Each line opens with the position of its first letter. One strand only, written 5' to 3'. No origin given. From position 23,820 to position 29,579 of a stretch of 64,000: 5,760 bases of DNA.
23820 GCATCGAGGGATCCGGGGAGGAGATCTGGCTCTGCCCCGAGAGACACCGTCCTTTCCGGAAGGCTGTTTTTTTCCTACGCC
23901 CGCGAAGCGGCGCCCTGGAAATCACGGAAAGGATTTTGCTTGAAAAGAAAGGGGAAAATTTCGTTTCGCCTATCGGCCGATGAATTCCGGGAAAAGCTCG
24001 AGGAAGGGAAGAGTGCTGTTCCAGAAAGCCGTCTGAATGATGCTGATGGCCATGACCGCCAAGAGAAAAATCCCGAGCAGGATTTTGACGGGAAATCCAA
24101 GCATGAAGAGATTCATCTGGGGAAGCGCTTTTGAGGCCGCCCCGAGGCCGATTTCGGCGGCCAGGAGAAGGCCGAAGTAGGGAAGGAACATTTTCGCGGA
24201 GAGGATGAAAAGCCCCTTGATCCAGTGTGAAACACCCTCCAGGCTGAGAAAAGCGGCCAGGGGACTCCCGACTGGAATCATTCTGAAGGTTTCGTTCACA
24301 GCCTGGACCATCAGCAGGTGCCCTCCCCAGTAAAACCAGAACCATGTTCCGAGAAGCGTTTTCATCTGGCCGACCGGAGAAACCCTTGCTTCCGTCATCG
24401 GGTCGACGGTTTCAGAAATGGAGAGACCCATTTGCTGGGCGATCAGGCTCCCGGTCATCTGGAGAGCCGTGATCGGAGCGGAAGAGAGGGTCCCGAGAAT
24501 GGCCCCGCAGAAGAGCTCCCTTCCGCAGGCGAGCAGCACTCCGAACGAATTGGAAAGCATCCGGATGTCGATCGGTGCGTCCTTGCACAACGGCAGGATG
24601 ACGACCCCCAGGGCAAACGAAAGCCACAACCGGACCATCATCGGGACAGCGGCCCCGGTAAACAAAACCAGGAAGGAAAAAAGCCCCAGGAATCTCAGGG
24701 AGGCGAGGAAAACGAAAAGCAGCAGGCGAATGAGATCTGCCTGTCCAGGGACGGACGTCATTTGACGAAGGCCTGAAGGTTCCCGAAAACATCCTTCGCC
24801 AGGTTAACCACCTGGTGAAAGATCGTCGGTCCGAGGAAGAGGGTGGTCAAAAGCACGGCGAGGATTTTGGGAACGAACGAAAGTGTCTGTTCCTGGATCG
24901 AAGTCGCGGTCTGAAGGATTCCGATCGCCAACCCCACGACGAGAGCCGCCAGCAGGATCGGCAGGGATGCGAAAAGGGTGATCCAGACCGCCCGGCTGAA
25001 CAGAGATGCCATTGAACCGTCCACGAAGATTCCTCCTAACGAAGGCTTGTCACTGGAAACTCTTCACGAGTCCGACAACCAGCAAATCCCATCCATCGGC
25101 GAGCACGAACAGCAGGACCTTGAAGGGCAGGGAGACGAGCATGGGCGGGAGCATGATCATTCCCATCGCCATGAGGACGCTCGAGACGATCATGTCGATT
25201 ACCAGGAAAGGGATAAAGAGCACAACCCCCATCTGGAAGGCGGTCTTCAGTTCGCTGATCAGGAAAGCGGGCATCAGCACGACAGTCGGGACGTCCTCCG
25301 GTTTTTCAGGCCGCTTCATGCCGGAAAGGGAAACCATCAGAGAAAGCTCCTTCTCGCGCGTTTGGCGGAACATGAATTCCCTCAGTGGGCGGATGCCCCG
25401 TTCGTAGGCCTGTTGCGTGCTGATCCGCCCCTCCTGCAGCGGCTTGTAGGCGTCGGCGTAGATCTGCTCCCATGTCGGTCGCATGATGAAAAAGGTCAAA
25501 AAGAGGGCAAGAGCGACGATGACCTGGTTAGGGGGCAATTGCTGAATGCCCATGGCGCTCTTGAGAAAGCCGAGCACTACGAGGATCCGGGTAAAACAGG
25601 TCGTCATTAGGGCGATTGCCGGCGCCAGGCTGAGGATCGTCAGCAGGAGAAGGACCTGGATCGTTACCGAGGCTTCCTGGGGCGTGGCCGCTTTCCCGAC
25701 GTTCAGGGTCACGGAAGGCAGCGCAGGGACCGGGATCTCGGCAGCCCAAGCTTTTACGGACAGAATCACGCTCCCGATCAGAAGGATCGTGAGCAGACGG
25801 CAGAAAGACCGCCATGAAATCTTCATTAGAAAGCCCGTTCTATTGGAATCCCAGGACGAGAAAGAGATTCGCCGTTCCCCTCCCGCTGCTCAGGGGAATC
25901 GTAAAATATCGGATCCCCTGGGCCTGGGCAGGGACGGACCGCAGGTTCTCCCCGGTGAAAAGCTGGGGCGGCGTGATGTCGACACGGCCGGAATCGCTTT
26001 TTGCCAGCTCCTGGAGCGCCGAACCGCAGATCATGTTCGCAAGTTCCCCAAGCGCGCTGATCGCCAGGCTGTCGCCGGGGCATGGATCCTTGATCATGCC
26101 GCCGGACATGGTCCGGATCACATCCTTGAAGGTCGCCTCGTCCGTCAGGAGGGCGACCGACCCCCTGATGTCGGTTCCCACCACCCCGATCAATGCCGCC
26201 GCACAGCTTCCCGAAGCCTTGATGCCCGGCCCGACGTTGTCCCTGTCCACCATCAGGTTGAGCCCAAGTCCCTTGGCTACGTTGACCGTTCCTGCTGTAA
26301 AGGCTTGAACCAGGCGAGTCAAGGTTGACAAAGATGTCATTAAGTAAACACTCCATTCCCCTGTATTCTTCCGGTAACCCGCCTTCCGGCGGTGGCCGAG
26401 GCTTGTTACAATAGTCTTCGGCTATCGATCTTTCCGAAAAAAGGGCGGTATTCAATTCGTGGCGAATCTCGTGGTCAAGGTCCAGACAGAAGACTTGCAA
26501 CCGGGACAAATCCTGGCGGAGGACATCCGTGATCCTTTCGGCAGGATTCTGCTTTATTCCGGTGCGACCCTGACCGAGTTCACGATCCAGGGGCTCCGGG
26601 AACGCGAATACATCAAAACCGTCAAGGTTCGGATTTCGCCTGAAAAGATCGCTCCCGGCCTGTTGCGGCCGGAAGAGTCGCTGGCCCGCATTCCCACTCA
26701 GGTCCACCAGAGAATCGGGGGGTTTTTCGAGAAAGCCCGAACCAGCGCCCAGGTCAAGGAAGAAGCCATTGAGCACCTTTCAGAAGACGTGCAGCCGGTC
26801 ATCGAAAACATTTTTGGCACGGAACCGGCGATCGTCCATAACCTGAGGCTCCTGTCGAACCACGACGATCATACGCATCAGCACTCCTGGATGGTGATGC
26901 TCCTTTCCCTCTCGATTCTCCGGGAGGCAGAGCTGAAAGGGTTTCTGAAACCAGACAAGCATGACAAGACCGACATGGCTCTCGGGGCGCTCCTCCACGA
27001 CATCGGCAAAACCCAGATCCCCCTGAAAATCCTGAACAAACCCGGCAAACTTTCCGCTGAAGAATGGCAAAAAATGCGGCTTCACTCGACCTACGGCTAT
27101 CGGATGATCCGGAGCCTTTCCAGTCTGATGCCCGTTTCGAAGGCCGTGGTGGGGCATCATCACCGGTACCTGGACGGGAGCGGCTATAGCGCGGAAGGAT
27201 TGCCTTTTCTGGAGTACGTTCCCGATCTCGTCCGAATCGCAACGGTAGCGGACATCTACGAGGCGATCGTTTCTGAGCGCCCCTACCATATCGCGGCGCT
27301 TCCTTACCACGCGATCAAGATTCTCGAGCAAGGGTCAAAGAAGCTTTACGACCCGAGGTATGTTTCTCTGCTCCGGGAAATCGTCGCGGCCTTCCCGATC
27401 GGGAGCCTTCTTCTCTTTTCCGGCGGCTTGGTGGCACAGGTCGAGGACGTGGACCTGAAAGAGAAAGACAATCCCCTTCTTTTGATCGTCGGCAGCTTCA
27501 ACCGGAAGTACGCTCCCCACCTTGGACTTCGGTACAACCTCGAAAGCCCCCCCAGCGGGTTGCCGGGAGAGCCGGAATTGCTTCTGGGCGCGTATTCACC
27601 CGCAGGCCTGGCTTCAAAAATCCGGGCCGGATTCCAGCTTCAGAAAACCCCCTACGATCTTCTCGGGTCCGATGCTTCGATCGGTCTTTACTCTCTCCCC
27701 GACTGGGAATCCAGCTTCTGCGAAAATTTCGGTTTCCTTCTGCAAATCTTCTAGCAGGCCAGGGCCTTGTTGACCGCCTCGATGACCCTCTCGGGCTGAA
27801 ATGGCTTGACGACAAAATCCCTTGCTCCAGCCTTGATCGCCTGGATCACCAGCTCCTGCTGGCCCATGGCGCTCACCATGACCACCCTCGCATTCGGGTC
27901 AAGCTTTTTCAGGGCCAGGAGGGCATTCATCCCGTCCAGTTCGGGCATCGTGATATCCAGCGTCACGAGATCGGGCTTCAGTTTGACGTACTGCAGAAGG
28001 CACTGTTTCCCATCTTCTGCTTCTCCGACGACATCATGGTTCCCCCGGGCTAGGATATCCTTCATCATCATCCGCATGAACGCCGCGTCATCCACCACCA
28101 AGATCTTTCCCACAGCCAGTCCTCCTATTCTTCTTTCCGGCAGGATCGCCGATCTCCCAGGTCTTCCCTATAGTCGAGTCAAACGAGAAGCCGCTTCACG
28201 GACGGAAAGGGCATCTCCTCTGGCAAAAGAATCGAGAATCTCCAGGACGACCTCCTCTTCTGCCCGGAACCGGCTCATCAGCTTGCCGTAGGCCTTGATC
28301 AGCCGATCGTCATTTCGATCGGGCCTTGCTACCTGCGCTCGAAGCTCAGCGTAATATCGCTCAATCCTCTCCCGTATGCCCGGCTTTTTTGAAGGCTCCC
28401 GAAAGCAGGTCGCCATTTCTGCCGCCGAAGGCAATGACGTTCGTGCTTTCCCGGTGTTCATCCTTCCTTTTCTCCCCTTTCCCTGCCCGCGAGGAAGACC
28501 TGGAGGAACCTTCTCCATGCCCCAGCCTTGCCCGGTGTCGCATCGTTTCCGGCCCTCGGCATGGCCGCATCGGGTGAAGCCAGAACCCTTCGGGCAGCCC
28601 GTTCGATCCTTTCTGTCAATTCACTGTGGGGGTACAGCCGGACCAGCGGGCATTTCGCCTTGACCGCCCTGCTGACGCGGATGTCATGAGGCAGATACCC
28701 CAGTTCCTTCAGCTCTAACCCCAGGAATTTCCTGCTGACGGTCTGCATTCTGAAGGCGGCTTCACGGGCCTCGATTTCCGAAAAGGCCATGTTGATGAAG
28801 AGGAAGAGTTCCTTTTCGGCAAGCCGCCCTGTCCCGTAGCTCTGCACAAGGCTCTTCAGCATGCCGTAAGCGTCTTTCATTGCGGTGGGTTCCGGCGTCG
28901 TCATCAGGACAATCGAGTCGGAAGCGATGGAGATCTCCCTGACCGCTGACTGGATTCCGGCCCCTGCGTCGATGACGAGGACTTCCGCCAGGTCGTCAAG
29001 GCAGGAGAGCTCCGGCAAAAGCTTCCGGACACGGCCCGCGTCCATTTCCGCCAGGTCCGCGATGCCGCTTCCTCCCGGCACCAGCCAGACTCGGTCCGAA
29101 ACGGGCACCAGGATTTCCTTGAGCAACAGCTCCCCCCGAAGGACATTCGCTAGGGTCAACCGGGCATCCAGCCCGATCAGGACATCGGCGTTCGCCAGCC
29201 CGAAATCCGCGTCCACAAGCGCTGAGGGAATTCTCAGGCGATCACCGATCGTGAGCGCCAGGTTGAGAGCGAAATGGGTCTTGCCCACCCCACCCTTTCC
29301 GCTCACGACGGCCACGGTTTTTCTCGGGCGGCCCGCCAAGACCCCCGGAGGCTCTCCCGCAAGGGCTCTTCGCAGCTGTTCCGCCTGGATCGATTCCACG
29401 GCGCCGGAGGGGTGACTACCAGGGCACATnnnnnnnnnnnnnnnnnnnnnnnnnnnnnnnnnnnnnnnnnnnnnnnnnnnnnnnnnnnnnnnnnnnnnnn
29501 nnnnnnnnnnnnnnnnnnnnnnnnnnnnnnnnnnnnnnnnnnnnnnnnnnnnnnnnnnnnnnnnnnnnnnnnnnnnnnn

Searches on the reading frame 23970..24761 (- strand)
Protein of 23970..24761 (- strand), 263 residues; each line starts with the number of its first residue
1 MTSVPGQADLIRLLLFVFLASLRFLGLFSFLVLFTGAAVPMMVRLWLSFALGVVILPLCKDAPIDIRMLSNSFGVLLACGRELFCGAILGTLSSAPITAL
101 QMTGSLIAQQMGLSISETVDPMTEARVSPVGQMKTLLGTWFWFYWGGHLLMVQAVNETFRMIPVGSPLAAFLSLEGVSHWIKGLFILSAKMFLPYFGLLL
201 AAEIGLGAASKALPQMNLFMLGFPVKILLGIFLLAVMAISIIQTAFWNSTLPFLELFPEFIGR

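Call 76: search_protein_families(library=pfam, proteins=[window:23970-24761:-], max_evalue=0.001)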
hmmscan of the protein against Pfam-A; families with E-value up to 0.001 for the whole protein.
window:23970-24761:- (263 aa): 1 family
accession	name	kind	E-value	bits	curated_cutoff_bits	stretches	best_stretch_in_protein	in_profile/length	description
PF01311.25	Bac_export_1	-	1.2e-49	169.5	27.8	1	16-243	3-221/230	Bacterial export proteins, family 1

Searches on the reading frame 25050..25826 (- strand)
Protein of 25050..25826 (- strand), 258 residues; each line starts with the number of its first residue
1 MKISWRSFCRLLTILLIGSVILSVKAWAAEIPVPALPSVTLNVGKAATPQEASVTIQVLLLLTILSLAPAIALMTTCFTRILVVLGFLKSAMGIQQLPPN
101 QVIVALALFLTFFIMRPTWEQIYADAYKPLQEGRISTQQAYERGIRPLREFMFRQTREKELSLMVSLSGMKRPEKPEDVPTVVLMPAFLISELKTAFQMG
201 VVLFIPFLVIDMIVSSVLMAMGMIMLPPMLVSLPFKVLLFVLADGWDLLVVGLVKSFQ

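Call 76: search_protein_families(library=pfam, proteins=[window:25050-25826:-], max_evalue=0.001)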
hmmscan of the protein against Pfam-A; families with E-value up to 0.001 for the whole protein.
window:25050-25826:- (258 aa): 1 family
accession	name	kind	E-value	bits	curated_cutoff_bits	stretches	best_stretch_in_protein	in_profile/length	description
PF00813.25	FliP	-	1.9e-81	273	26.9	1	61-252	1-190/191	FliP family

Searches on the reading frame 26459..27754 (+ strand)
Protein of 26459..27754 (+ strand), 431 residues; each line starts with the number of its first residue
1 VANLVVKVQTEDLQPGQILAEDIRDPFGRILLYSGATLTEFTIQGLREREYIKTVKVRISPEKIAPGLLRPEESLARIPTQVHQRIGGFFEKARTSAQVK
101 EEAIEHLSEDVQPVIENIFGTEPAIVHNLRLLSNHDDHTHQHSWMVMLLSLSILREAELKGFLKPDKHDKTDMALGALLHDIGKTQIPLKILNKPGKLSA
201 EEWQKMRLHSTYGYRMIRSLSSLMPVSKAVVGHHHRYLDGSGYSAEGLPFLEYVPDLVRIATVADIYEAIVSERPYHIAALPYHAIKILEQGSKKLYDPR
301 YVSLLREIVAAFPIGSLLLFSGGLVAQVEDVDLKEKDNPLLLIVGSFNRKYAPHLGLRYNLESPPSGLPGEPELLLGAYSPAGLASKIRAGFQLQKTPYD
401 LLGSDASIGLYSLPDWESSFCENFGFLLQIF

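Call 34: search_protein_families(library=pfam, proteins=[window:26459-27754:+], max_evalue=0.001)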
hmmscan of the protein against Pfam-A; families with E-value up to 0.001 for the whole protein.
window:26459-27754:+ (431 aa): 2 families
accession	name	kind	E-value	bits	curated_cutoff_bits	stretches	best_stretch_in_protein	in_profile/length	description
PF13487.12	HD_5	-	2.7e-22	79.8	27.2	1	163-300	32-169/170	HD domain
PF01966.28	HD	-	1.4e-15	58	22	1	140-269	2-115/116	HD domain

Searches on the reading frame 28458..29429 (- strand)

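Call 34: search_protein_families(library=pfam, proteins=[window:28458-29429:-], max_evalue=0.001)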
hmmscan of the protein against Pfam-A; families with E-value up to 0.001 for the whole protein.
window:28458-29429:- (323 aa): 3 families
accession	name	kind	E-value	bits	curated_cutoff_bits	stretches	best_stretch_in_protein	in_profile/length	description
PF10609.15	ParA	-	5.9e-11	42.7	27.1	1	36-282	3-245/246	NUBPL iron-transfer P-loop NTPase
PF01656.29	CbiA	-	9.1e-08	32.5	25.4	1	39-257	1-120/125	CobQ/CobB/MinD/ParA nucleotide binding domain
PF13614.12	AAA_31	-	5.6e-06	26.9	27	1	37-192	2-162/177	AAA domain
